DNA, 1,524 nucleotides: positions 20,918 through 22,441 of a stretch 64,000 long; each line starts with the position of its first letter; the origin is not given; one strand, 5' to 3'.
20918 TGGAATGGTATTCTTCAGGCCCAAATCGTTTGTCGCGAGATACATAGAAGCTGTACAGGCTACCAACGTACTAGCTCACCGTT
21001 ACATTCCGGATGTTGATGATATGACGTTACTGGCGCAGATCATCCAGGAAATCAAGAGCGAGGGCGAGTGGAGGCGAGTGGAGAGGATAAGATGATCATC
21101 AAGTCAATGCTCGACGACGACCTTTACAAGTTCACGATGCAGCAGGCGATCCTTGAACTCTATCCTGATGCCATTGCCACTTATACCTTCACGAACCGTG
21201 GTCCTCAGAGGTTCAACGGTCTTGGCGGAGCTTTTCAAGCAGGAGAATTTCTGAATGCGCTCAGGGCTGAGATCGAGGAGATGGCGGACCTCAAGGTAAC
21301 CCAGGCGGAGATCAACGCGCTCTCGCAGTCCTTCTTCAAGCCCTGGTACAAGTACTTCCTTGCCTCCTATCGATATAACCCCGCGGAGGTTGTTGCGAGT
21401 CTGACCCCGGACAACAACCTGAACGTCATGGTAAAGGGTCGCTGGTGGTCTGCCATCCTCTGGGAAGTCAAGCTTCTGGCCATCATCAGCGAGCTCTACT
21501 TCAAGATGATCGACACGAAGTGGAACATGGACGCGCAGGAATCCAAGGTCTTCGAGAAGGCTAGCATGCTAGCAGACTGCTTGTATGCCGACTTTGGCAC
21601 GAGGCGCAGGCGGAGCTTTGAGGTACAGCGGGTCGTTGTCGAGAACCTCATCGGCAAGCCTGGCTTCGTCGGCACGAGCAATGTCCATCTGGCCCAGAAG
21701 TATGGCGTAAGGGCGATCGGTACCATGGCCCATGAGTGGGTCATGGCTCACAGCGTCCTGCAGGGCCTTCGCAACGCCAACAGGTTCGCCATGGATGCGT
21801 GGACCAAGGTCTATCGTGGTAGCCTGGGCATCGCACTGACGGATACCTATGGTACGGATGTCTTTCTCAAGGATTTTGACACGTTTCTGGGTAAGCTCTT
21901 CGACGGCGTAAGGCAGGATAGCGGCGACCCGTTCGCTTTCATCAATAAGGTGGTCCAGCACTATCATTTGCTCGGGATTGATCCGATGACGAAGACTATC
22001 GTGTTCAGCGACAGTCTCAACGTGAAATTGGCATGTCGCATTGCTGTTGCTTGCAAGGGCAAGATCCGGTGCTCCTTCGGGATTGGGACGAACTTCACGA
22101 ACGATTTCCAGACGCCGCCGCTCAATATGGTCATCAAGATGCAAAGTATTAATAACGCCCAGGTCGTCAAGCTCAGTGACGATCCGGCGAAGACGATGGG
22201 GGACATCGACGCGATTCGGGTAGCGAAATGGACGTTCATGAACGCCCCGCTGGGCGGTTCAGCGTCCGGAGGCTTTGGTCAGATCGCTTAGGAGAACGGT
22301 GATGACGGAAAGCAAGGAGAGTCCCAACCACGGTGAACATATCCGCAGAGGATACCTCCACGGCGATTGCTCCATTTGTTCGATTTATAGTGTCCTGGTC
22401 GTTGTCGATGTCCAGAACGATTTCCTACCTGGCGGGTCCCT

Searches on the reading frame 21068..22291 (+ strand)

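Call 12: search_protein_families(library=pfam, proteins=[window:21068-22291:+], max_evalue=0.001)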
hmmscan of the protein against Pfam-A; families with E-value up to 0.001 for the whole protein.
window:21068-22291:+ (407 aa): 2 families
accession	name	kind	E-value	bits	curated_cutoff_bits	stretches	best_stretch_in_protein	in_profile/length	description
PF04095.22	NAPRTase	-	3e-66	224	20.8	1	173-391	3-236/239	Nicotinate phosphoribosyltransferase (NAPRTase) family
PF17767.7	NAPRTase_N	-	7.1e-27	94.6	32.6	1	15-141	1-125/125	Nicotinate phosphoribosyltransferase (NAPRTase) N-terminal domain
